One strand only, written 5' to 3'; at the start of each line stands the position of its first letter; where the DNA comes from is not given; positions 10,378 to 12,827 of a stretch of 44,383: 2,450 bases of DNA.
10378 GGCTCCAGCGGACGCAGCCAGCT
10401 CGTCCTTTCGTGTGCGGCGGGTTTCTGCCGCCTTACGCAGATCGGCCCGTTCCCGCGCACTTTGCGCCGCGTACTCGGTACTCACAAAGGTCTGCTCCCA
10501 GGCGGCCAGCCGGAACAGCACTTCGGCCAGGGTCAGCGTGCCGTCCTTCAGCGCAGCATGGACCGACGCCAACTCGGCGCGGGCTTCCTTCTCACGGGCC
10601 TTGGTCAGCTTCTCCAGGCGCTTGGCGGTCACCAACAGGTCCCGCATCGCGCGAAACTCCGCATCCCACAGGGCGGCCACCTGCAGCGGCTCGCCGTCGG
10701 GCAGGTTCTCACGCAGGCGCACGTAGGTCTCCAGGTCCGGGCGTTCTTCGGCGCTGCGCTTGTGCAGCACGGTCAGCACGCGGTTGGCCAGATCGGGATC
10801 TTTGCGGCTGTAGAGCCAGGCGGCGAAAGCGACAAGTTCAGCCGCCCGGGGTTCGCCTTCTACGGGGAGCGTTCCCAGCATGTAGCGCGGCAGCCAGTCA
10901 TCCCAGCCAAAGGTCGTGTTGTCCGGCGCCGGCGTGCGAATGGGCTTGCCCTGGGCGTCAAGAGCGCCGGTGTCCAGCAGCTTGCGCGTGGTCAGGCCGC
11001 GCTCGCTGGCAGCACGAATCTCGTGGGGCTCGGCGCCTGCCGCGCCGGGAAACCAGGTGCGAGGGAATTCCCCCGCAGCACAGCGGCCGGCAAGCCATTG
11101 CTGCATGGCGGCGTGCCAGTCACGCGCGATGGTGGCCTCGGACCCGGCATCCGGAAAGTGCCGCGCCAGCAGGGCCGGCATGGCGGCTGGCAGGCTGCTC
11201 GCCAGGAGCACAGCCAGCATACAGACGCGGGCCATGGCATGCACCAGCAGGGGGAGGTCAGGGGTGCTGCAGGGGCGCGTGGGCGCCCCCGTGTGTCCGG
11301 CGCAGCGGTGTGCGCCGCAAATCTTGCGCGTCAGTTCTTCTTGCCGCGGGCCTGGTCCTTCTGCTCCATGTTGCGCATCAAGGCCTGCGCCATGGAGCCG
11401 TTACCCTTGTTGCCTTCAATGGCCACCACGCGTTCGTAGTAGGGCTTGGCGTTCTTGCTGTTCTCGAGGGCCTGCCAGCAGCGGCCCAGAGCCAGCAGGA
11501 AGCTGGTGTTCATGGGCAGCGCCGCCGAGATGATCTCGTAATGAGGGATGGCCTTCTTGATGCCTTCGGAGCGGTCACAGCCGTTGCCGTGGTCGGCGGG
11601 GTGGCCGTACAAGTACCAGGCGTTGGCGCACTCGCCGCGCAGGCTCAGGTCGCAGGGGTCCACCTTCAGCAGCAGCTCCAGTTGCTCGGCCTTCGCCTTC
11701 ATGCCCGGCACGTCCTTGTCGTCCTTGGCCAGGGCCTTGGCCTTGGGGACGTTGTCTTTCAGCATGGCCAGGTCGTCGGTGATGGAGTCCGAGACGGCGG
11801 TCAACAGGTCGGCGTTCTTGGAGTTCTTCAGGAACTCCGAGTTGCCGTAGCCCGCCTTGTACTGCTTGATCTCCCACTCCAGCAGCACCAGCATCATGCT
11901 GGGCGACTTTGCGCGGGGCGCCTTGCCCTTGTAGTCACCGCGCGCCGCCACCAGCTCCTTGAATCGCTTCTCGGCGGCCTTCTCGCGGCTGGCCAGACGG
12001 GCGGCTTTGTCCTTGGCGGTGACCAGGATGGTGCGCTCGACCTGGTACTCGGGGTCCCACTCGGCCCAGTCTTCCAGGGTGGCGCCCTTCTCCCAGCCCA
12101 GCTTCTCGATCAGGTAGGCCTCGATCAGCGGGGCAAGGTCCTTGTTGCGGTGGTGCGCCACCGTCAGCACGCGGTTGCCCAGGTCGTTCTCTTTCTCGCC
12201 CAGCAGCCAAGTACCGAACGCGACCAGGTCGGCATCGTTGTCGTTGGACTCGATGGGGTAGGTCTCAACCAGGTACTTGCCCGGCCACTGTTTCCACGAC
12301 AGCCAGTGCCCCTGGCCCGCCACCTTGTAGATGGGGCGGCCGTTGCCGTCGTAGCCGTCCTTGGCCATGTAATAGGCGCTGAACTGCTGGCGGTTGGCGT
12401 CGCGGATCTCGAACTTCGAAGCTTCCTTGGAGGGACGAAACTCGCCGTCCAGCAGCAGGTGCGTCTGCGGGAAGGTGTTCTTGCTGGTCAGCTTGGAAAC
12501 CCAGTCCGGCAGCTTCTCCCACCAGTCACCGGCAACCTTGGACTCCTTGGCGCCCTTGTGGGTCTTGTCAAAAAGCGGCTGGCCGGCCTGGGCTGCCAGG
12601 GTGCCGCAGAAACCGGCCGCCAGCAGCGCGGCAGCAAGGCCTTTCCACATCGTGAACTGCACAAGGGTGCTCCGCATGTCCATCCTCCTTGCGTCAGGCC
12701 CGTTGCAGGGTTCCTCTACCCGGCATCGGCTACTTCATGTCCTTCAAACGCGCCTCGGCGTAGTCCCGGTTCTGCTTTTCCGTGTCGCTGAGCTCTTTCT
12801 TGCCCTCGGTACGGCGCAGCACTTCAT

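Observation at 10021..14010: Three tandem, strongly diverged paralogues of an unassignable secreted protein family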

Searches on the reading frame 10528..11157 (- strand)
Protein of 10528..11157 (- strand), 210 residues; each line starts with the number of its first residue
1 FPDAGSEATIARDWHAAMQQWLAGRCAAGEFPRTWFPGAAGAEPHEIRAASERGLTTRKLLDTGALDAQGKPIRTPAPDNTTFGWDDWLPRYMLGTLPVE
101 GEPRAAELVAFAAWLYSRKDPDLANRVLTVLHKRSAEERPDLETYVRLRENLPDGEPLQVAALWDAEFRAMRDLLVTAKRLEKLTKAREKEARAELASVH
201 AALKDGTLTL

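Call 57: predict_structure(alignment_id=A4)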
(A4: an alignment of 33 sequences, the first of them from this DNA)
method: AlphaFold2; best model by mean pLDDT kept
length: 210 residues; sequences in the alignment: 33
mean_pLDDT: 95.2   pTM: 0.87
mean pLDDT of the five models: 95.2, 94.8, 94.5, 94.2, 94.2
residues with pLDDT >= 90: 191; 70-90: 18; 50-70: 1; < 50: 0
segments of 3 or more residues with pLDDT < 50: none
pLDDT, mean of each block of 10 residues (from residue 1): 90 97 98 96 98 98 96 97 98 93 92 98 97 96 97 96 92 97 96 95 86
secondary structure, 60 per line:
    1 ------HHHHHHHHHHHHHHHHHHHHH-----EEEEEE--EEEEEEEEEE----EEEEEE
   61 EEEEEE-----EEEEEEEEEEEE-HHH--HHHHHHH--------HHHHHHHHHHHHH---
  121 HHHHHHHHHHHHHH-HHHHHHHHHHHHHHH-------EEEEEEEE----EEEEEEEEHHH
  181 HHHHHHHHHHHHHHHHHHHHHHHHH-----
elements in order: H7-27 E33-38 E41-50 E55-66 E72-83 H90-96 H105-117 H121-134 H136-150 E158-165 E170-177 H178-205

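Call 59: fold_search(model_id=the predicted structure, library=pdb)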
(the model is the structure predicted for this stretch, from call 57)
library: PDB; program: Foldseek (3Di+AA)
matches with E <= 10: 768; with E <= 0.001: 0
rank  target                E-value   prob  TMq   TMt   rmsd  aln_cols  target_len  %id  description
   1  7pxa_U                4.7e-02  0.10  0.12  0.12  17.7       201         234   16  Open-gate mycobacterium 20S CP proteasome in complex MPA - global 3D refinement (released 2022-01-19)
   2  3mka_X                8.6e-02  0.08  0.12  0.11  17.6       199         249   16  Crystal Structure of Mycobacterium Tuberculosis Proteasome with propetide and an T1A mutation at beta-subunit (released 2010-05-26)
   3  4noy_B                1.4e-01  0.57  0.16  0.37   7.9        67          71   12  Crystal structure of Listeria monocytogenes Hfq F43W (released 2014-09-10)
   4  1ib8                  1.4e-01  0.51  0.13  0.17   9.0        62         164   11  SOLUTION STRUCTURE AND FUNCTION OF A CONSERVED PROTEIN SP14.3 ENCODED BY AN ESSENTIAL STREPTOCOCCUS PNEUMONIAE GENE (released 2002-03-27)
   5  8wr4_B                1.4e-01  0.07  0.12  0.03  22.5       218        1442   10  Structure of CbCas9-PcrIIC1 complex bound to 62-bp DNA substrate (non-targeting complex) (released 2024-06-05)
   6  1kwo_A                1.6e-01  0.23  0.13  0.04  12.2        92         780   12  SCALLOP MYOSIN S1-ATPgammaS-p-PDM IN THE ACTIN-DETACHED CONFORMATION (released 2002-11-20)
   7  1qvi_A                1.8e-01  0.75  0.13  0.04   8.4        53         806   15  Crystal structure of scallop myosin S1 in the pre-power stroke state to 2.6 Angstrom resolution: flexibility and funct (released 2003-12-16)
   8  8qyq_A                1.8e-01  0.21  0.13  0.04  12.4        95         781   10  Beta-cardiac myosin S1 fragment in the pre-powerstroke state complexed to Mavacamten (released 2023-12-13)
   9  7dhw                  2.0e-01  0.21  0.12  0.05  12.2        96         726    7  Crystal structure of myosin-XI motor domain in complex with ADP-ALF4 (released 2021-05-19)
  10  4noy_D                2.3e-01  0.57  0.17  0.41   7.8        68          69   10  Crystal structure of Listeria monocytogenes Hfq F43W (released 2014-09-10)
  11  3hfo_A                2.3e-01  0.30  0.14  0.35   9.2        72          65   12  Crystal Structure of an Hfq protein from Synechocystis sp. (released 2009-07-14)
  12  4noy_A                2.4e-01  0.51  0.16  0.39   7.9        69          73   12  Crystal structure of Listeria monocytogenes Hfq F43W (released 2014-09-10)
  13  4qw2_B                2.4e-01  0.11  0.14  0.14  18.3       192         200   11  FMRP N-terminal domain (R138Q) (released 2014-12-03)
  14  3mka_J                2.4e-01  0.06  0.13  0.11  17.2       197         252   16  Crystal Structure of Mycobacterium Tuberculosis Proteasome with propetide and an T1A mutation at beta-subunit (released 2010-05-26)
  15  4n4i_A                2.5e-01  0.13  0.14  0.15  13.2       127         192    9  Crystal structure of the Bromo-PWWP of the mouse zinc finger MYND-type containing 11 isoform alpha in complex with his (released 2014-03-05)
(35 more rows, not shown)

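Call 61: fold_search(model_id=the predicted structure, library=viral)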
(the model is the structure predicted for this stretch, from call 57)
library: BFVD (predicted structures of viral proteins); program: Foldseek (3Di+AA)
matches with E <= 10: 1056; with E <= 0.001: 0
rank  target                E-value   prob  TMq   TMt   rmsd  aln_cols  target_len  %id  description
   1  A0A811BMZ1            2.1e-02  0.30  0.18  0.10  15.3       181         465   17  Atrophin-1 incomplete domain containing protein [Pandoravirus japonicus]
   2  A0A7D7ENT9            3.0e-02  0.16  0.12  0.13  16.3       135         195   12  (no name in the UniProt tables at hand)
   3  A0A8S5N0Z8            3.4e-02  0.57  0.21  0.24  19.1       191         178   16  Endoribonuclease [Siphoviridae sp. ctpbb7]
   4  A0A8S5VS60            3.7e-02  0.98  0.22  0.35   5.5        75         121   12  (no name in the UniProt tables at hand)
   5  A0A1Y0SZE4            3.7e-02  0.12  0.15  0.11  20.5       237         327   12  Uncharacterized protein [Pseudomonas phage Phabio]
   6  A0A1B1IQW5            4.4e-02  0.97  0.20  0.29   7.5        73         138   14  (no name in the UniProt tables at hand)
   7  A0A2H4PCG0            4.4e-02  0.35  0.18  0.22  13.8       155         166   12  (no name in the UniProt tables at hand)
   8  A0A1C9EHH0            4.7e-02  0.25  0.15  0.20  14.3       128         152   12  Hfq-like domain-containing protein [Mycobacterium phage Tonenili]
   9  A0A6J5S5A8            4.9e-02  0.18  0.14  0.15  16.6       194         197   12  Uncharacterized protein [uncultured Caudovirales phage]
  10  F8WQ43                5.3e-02  0.85  0.18  0.31   7.3        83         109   11  (no name in the UniProt tables at hand)
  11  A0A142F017            6.3e-02  0.89  0.17  0.30   5.0        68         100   10  (no name in the UniProt tables at hand)
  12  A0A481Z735            6.7e-02  0.04  0.09  0.06  19.8       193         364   11  Uncharacterized protein [Pithovirus LCPAC302]
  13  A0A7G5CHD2            7.1e-02  0.85  0.21  0.38   6.8        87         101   11  (no name in the UniProt tables at hand)
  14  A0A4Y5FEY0            7.1e-02  0.84  0.23  0.40   8.4        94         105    6  Uncharacterized protein [Lactobacillus phage 3-521]
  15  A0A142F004            7.1e-02  0.47  0.12  0.22  11.4        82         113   13  (no name in the UniProt tables at hand)
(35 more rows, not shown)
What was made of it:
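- On Any described domain for the N-terminal ~210 residues (Pfam-A, NCBIfam, PDB, BFVD): TM-scores are 0.25 or less normalised to the query (calls 59, 61).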

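Call 65: find_homologous_proteins(query=A4, max_evalue=0.001)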
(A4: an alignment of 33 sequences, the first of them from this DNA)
Query A4 (33 sequences) (210 aa, profile of the alignment): 3 proteins with E <= 0.001 among 8000 candidates.
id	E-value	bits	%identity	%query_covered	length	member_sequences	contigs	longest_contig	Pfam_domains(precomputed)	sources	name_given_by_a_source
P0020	4.3e-62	228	40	95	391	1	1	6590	-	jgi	jgi:hypothetical protein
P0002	3.9e-61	225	100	100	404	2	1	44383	PF14559.13,PF13432.13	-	-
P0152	7.4e-49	184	45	96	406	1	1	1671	PF14559.13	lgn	-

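Call 79: search_protein_families(library=pfam, alignment_id=A4, max_evalue=1)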
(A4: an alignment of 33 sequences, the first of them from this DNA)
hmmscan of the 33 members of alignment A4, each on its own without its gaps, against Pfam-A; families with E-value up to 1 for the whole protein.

A. member 1, seq(210 aa): 0 families

B. families by the number of members that match (of 33 scanned): 15 families
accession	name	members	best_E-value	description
PF16559.10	GIT_CC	2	0.016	GIT coiled-coil Rho guanine nucleotide exchange factor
PF13454.12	NAD_binding_9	1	0.037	FAD-NAD(P)-binding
PF04977.20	DivIC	1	0.068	Septum formation initiator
PF04280.21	Tim44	1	0.068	Tim44-like domain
PF17964.7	Big_10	1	0.069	Bacterial Ig domain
PF12904.13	Collagen_bind_2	1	0.077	Putative collagen-binding domain of a collagenase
PF17940.6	TetR_C_31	1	0.079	Tetracyclin repressor-like, C-terminal domain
PF09092.17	Lyase_N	1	0.081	Lyase, N terminal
PF16868.10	NMT1_3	1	0.087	NMT1-like family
PF16826.10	DUF5076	1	0.094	Domain of unknown function (DUF5076)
PF17802.7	SpaA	1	0.14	Prealbumin-like fold domain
PF24305.1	P8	1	0.16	Probiotic-derived P8 protein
PF25359.1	PH_met_RdRP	1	0.16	Metazoan RdRP associated PH-like domain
PF14408.11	Actino_peptide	1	0.19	Ribosomally synthesised peptide in actinomycetes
PF13618.11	Gluconate_2-dh3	1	0.27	Gluconate 2-dehydrogenase subunit 3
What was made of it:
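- On Any described domain for the N-terminal ~210 residues (Pfam-A, NCBIfam, PDB, BFVD): Pfam: no family is hit by more than 2 of 33 members, and the best E is 0.016 (call 79).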

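Call 80: search_solved_structures(query=A4, max_evalue=10)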
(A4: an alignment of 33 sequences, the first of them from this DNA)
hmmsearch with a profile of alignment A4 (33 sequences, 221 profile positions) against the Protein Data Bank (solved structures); distinct sequences matched with E-value up to 10: 3.
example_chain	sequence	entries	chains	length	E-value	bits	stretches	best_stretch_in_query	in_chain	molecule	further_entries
9uyv_A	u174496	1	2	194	0.0033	20.3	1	127-204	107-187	ESCRT-II complex subunit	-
6okw_A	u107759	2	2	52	1.5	11.6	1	176-216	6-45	Plasminogen-binding group A streptococcal M-like protein PAM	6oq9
6okx_A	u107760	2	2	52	1.9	11.3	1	176-216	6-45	Plasminogen-binding group A streptococcal M-like protein PAM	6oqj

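Call 81: search_solved_structures(query=A4, max_evalue=0.01, show_alignments=1)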
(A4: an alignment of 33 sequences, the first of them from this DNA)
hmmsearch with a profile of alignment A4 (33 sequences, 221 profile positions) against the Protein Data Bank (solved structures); distinct sequences matched with E-value up to 0.01: 1.
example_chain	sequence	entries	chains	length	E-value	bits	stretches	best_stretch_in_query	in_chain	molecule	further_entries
9uyv_A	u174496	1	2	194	0.0033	20.3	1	127-204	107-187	ESCRT-II complex subunit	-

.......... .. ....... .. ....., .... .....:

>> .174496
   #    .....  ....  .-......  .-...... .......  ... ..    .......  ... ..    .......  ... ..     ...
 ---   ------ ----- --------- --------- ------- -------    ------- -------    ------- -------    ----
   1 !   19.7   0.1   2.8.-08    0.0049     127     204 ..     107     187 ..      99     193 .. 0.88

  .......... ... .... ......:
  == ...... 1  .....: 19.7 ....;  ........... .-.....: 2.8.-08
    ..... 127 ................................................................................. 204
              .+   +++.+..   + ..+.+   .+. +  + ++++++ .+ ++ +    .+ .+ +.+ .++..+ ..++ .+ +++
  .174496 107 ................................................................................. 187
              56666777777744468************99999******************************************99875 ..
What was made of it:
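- On Any described domain for the N-terminal ~210 residues (Pfam-A, NCBIfam, PDB, BFVD): PDB profile search: the best hit is E = 0.0033, 20 bits, to an ESCRT-II winged-helix subunit (calls 80-81).
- Tried and rejected: ESCRT-II winged-helix hit (E = 0.003, calls 80-81) is kept only as a weak lead for the three-helix plus hairpin module.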

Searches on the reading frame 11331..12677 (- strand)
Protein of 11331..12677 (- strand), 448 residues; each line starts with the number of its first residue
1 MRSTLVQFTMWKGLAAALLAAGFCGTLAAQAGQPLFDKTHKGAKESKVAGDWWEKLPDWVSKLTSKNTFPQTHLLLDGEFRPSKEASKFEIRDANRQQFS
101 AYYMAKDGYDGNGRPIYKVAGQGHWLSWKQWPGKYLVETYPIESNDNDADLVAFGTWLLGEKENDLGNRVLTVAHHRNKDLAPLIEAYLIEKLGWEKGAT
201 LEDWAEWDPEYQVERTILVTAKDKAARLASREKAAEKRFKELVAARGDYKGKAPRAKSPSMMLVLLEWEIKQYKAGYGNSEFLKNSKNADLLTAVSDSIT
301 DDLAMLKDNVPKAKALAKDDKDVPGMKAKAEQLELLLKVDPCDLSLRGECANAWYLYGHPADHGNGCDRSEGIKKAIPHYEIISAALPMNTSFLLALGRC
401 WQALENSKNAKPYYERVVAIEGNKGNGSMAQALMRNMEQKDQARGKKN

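Call 6: search_protein_families(library=pfam, proteins=[window:11331-12677:-], max_evalue=1)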
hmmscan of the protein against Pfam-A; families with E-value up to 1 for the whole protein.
window:11331-12677:- (448 aa): 0 families

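Call 8: search_protein_families(library=ncbifam, proteins=[window:11331-12677:-], max_evalue=1)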
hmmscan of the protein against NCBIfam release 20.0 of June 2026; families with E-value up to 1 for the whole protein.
window:11331-12677:- (448 aa): 1 family
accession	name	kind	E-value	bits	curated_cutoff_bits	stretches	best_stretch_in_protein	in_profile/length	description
TIGR02552.1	LcrH_SycD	equivalog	0.0024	17.6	104.8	1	380-423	41-84/136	SycD/LcrH family type III secretion system chaperone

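Call 24: search_protein_families(library=padloc, proteins=[window:11331-12677:-], max_evalue=0.1)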
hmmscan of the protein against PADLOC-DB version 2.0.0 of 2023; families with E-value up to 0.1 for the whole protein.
window:11331-12677:- (448 aa): 0 families

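Call 40: find_related_loci(query=A3, collection=genome_contigs, flank=10000)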
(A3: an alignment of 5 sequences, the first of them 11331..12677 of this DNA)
Query A3 (448 aa) in genome_contigs; peptide patterns used: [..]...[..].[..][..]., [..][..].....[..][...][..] (x = any residue, [..] = any of these).
37 stretches matched a pattern; 6 encode a relative of the query (tblastn E <= 1e-3); 6 distinct loci.
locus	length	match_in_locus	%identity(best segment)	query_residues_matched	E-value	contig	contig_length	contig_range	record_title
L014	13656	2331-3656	58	9-447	3e-173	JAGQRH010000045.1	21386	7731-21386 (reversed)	MAG: Planctomycetota bacterium isolate HKST-UBA87 NODE_45_length_21386_cov_4.751044, whole genome shotgun sequence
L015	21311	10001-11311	58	13-446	6e-170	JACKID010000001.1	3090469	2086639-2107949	MAG: Planctomycetota bacterium isolate HK-STAS-PLAN-35 HK-STAS-PLAN-35_1, whole genome shotgun sequence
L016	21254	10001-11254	57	33-446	1e-157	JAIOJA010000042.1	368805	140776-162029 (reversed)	MAG: Planctomycetota bacterium isolate MAG_44 contig_107529, whole genome shotgun sequence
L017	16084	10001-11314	55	13-446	3e-152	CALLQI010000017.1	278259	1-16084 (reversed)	MAG TPA_asm: uncultured bacterium isolate SRR6227243_bin.55_CONCOCT_v1.1_MAG genome assembly, contig: ERZ795105.78, whol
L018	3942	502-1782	49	25-447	1e-131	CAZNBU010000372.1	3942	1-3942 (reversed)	MAG TPA_asm: uncultured Planctomycetaceae bacterium isolate binchicken_co350_24 genome assembly, contig: NODE_23698_leng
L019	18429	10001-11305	38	10-444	5e-96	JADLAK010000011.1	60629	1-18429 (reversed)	MAG: Planctomycetota bacterium isolate SJ126 c_000000123642, whole genome shotgun sequence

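Call 82: search_dna_similar(query=window:11331-12677:-, collection=plasmids, mode=protein, max_evalue=0.001, max_rows=5)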
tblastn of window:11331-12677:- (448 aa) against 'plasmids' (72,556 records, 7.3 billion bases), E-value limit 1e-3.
No match.

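Call 83: search_dna_similar(query=window:11331-12677:-, collection=phages, mode=protein, max_evalue=0.001, max_rows=5)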
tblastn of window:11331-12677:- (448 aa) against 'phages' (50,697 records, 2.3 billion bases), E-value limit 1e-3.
No match.
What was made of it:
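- Tried and rejected: Phage or plasmid origin was rejected: tblastn of B found no match in 50,697 phage or 72,556 plasmid records (calls 82-83).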
